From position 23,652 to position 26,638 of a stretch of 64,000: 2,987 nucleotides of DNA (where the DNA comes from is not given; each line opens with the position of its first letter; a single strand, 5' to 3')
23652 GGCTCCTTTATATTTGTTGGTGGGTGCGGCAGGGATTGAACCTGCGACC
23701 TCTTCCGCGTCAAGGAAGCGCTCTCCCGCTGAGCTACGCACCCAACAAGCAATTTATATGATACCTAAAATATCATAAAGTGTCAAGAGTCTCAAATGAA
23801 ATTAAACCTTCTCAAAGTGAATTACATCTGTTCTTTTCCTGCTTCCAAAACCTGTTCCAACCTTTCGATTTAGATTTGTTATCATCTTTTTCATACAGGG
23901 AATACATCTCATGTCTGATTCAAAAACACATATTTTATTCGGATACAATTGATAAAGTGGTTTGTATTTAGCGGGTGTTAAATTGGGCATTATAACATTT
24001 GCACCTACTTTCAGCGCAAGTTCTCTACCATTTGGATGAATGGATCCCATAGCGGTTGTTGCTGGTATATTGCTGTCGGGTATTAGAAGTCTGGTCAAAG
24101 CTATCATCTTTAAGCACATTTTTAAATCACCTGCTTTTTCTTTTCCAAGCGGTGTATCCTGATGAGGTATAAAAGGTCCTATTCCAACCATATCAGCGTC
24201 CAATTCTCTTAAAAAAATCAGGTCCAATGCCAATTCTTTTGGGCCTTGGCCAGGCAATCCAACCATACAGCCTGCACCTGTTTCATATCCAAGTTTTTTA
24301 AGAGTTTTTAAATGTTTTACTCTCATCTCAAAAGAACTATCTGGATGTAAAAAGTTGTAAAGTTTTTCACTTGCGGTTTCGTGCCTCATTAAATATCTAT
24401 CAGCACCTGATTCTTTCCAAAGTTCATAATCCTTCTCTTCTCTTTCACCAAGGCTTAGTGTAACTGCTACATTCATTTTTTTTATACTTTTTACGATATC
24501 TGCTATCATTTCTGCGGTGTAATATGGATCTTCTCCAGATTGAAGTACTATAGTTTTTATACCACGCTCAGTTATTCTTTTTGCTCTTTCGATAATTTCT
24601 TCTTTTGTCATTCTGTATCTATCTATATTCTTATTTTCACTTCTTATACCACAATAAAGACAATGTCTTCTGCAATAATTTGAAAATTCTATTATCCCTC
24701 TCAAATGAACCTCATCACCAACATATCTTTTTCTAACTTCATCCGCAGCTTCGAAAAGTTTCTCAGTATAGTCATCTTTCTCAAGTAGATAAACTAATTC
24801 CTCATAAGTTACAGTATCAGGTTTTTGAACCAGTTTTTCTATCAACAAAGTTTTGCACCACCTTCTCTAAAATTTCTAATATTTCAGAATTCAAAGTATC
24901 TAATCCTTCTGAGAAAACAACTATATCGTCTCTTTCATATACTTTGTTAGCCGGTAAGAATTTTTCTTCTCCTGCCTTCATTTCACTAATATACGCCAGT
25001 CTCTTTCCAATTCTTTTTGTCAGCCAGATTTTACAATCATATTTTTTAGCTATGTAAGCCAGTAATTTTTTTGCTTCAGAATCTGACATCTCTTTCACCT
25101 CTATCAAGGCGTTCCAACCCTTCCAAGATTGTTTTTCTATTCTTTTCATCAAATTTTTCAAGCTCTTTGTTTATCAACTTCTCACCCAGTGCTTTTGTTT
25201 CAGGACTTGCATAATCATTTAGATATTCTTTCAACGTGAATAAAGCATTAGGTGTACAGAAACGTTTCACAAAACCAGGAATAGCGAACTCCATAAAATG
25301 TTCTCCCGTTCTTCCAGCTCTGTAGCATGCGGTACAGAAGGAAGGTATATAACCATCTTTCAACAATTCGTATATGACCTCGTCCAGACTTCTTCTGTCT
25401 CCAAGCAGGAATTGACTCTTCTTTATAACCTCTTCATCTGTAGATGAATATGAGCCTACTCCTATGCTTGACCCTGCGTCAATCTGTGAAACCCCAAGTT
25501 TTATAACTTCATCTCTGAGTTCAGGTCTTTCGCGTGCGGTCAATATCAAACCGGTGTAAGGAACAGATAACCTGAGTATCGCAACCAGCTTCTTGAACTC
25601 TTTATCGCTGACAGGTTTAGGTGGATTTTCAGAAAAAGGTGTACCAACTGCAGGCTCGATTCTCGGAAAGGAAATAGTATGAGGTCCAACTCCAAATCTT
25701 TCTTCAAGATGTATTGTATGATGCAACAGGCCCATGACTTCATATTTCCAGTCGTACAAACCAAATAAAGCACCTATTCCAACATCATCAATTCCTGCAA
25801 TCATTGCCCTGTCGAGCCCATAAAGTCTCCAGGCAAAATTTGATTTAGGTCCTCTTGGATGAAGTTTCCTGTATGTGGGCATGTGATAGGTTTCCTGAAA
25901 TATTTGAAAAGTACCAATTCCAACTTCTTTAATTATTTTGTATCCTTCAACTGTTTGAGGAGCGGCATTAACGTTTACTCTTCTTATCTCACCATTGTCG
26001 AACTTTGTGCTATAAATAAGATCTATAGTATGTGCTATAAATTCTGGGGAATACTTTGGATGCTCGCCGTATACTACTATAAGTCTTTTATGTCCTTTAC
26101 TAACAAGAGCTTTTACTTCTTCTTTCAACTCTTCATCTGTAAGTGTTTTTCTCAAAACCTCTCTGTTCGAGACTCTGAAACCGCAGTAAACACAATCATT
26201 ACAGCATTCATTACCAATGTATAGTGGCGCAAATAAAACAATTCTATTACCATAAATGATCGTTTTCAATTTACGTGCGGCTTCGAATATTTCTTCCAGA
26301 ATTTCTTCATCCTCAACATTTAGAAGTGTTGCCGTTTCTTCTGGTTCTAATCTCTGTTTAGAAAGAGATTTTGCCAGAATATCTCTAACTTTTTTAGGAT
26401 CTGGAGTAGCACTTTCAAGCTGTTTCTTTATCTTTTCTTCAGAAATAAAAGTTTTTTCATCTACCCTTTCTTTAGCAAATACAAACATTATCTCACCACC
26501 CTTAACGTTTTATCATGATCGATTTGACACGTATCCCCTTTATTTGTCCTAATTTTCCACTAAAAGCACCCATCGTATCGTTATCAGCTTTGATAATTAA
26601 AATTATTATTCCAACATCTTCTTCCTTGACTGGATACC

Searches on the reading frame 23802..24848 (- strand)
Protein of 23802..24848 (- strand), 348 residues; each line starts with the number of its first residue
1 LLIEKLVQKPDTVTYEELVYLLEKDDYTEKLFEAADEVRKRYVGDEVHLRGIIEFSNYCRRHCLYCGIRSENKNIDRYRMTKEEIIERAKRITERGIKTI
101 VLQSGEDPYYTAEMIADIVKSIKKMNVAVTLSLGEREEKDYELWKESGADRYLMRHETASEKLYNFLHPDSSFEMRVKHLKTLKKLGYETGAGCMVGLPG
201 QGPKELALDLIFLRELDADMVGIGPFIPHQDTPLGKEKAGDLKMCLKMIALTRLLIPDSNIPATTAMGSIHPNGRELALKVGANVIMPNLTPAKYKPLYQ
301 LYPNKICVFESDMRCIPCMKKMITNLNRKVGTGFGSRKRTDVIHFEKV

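Call 6: search_protein_families(library=ncbifam, proteins=[window:23802-24848:-], max_evalue=0.01)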
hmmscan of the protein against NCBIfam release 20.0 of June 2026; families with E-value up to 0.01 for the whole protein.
window:23802-24848:- (348 aa): 42 families (the best 25 are shown)
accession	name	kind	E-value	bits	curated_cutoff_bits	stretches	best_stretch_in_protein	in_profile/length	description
TIGR03956.1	rSAM_HydE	equivalog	1.9e-115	385.8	254.6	1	3-332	2-335/340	[FeFe] hydrogenase H-cluster radical SAM maturase HydE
TIGR03910.1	pyrrolys_PylB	equivalog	1.2e-54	185.6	348.2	1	3-292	9-302/347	methylornithine synthase PylB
TIGR00433.2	bioB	equivalog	3.4e-34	118.5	225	1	13-287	3-282/307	biotin synthase BioB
TIGR03957.1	rSAM_HmdB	equivalog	5.9e-23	81.5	320.9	1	21-286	9-278/317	5,10-methenyltetrahydromethanopterin hydrogenase cofactor biosynthesis protein HmdB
TIGR02351.2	thiH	equivalog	9.1e-23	80.9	380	1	11-198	33-226/364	2-iminoacetate synthase ThiH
TIGR03551.1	F420_cofH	equivalog_domain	1.7e-22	79.7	374.1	1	14-126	2-116/345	5-amino-6-(D-ribitylamino)uracil--L-tyrosine 4-hydroxyphenyl transferase CofH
TIGR03955.1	rSAM_HydG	equivalog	3.2e-20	72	312.15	1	11-179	45-222/470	[FeFe] hydrogenase H-cluster radical SAM maturase HydG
TIGR03699.1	menaquin_MqnC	equivalog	6.8e-20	71.2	428.1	1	13-131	3-123/342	cyclic dehypoxanthinyl futalosine synthase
NF005609.0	PRK07360.1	equivalog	4.5e-19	68.5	426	1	9-128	17-141/374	7,8-didemethyl-8-hydroxy-5-deazariboflavin synthase subunit CofH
NF006687.0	PRK09234.1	equivalog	5.2e-18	64.6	1018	1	7-125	486-607/849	bifunctional FO biosynthesis protein CofGH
TIGR00423.1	TIGR00423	subfamily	9.3e-18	64.5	260.25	1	53-131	9-87/310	CofH family radical SAM protein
TIGR03700.1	mena_SCO4494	equivalog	1.3e-16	60.4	434.55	1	5-129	3-128/351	aminofutalosine synthase MqnE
NF006276.0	PRK08444.1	equivalog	5.7e-15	55.2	560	1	2-126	3-126/353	aminofutalosine synthase MqnE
NF004911.0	PRK06267.1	equivalog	2.7e-10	39.9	305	1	32-305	10-274/351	hypothetical protein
TIGR03550.1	F420_cofG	equivalog_domain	8.1e-09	35.1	213.35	1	53-258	8-237/322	7,8-didemethyl-8-hydroxy-5-deazariboflavin synthase CofG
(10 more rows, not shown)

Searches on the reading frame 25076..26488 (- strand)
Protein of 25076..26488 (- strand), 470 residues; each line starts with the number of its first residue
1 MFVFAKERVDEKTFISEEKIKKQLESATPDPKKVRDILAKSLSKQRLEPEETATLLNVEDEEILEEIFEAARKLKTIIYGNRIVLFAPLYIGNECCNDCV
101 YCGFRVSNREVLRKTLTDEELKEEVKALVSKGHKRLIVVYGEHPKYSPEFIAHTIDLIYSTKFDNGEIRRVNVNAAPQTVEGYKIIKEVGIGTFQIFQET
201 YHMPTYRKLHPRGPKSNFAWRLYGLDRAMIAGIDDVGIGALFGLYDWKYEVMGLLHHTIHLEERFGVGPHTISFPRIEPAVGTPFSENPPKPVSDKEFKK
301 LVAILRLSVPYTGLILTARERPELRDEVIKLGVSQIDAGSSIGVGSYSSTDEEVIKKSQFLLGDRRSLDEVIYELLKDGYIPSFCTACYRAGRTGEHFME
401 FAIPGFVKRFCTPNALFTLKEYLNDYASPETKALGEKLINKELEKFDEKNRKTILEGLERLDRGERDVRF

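Call 6: search_protein_families(library=ncbifam, proteins=[window:25076-26488:-], max_evalue=0.01)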
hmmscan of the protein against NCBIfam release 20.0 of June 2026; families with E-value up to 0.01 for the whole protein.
window:25076-26488:- (470 aa): 18 families
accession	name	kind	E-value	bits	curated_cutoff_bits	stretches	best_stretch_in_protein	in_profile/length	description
TIGR03955.1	rSAM_HydG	equivalog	9.6e-160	532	312.15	1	10-470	7-470/470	[FeFe] hydrogenase H-cluster radical SAM maturase HydG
TIGR02351.2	thiH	equivalog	6.8e-88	295.2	380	1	16-383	10-359/364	2-iminoacetate synthase ThiH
TIGR04158.1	rSAM_MIA_synth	equivalog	2e-24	86.1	400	1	34-367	9-346/368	3-methyl-2-indolic acid synthase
TIGR03956.1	rSAM_HydE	equivalog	1.7e-23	83.4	254.6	1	43-311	7-261/340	[FeFe] hydrogenase H-cluster radical SAM maturase HydE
TIGR03910.1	pyrrolys_PylB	equivalog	1.7e-22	79.8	348.2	1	33-311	4-270/347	methylornithine synthase PylB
NF005609.0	PRK07360.1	equivalog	2.2e-11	43.1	426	1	32-156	6-133/374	7,8-didemethyl-8-hydroxy-5-deazariboflavin synthase subunit CofH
TIGR03700.1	mena_SCO4494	equivalog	1.7e-08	33.8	434.55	1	38-158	2-121/351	aminofutalosine synthase MqnE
TIGR03551.1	F420_cofH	equivalog_domain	1.9e-08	33.5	374.1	1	51-160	5-114/345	5-amino-6-(D-ribitylamino)uracil--L-tyrosine 4-hydroxyphenyl transferase CofH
TIGR00433.2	bioB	equivalog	1.5e-07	31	225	1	47-319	3-261/307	biotin synthase BioB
TIGR00423.1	TIGR00423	subfamily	5.9e-07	29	260.25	1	92-159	12-79/310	CofH family radical SAM protein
TIGR03699.1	menaquin_MqnC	equivalog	8.9e-07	28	428.1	1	46-159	2-115/342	cyclic dehypoxanthinyl futalosine synthase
NF004884.0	PRK06245.1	equivalog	3.8e-06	26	209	1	90-154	20-82/340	7,8-didemethyl-8-hydroxy-5-deazariboflavin synthase subunit CofG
TIGR03550.1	F420_cofG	equivalog_domain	2.2e-05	23.8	213.35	1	91-147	10-66/322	7,8-didemethyl-8-hydroxy-5-deazariboflavin synthase CofG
NF006277.0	PRK08445.1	equivalog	6.5e-05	21.9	576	1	47-159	4-116/348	dehypoxanthine futalosine cyclase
NF006276.0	PRK08444.1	equivalog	9.4e-05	21.6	560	1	36-158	2-122/353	aminofutalosine synthase MqnE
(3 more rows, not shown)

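Call 7: find_related_loci(query=window:25076-26488:-, collection=genome_contigs, flank=4000)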
Query window:25076-26488:- (470 aa) in genome_contigs; peptide patterns used: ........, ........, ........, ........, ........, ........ (x = any residue, [..] = any of these).
599 stretches matched a pattern (row limit reached: there are more); 464 encode a relative of the query (tblastn E <= 1e-3); the best 80 are kept; 80 distinct loci.
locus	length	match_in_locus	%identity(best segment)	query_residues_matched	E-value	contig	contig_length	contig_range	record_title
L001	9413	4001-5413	80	1-470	0e+0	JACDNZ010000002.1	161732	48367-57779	MAG: Thermosipho sp. (in: Bacteria) isolate GB_MAG8_064 c_000000000082, whole genome shotgun sequence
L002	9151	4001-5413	80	1-470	0e+0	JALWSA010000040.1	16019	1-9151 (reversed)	MAG: Thermotogaceae bacterium isolate M2_metabat2_scaf2bin.041 M2_NODE_4142_length_16019_cov_2.838535, whole genome shot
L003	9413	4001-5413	79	1-470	0e+0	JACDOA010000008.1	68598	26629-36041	MAG: Thermosipho sp. (in: Bacteria) isolate GB_MAG9_058 c_000000000334, whole genome shotgun sequence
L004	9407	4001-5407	78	1-470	0e+0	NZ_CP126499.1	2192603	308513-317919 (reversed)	Fervidobacterium islandicum strain H-21 chromosome, complete genome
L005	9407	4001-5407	78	1-470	0e+0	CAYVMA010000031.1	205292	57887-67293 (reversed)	MAG TPA_asm: uncultured Fervidobacterium sp. isolate binchicken_co25_110 genome assembly, contig: k141_60935, whole geno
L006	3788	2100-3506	77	1-470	0e+0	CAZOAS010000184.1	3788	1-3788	MAG TPA_asm: uncultured Fervidobacterium sp. isolate binchicken_co170_48 genome assembly, contig: NODE_8460_length_3788_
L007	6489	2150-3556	77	1-470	0e+0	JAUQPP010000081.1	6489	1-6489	MAG: Thermotogota bacterium isolate JZ-1.bins.120.201901 NODE_10975_length_6489_cov_2.446243, whole genome shotgun seque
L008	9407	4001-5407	76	1-470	0e+0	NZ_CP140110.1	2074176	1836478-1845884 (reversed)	Fervidobacterium thailandense strain FC2004 chromosome, complete genome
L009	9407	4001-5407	76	1-470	0e+0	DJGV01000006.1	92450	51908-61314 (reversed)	MAG TPA_asm: Fervidobacterium sp. UBA5837 UBA5837_contig_97, whole genome shotgun sequence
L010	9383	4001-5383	69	12-470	0e+0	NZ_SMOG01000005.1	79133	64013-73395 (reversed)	Candidatus Syntrophosphaera thermopropionivorans strain W5 contig_5, whole genome shotgun sequence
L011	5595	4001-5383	69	12-470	0e+0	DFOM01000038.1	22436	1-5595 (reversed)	MAG TPA_asm: Cloacimonetes bacterium UBA3541 UBA3541_contig_33, whole genome shotgun sequence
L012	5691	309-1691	70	12-470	0e+0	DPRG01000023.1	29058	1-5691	MAG TPA_asm: Thermotogae bacterium isolate UBA12178 contig_3423, whole genome shotgun sequence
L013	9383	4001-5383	68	12-470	0e+0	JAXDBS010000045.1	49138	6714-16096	MAG: Candidatus Cloacimonadaceae bacterium isolate POMEDNA-B24 Raw2_k127_718242, whole genome shotgun sequence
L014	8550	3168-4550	68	12-470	0e+0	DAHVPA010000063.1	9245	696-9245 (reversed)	MAG TPA_asm: Candidatus Cloacimonadota bacterium isolate clean1983 NODE_63_length_9245_cov_3.567517, whole genome shotgu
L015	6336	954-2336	68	12-470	0e+0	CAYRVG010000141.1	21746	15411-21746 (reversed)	MAG TPA_asm: uncultured Candidatus Cloacimonadota bacterium isolate SRP067234_co1_151 genome assembly, contig: k99_21032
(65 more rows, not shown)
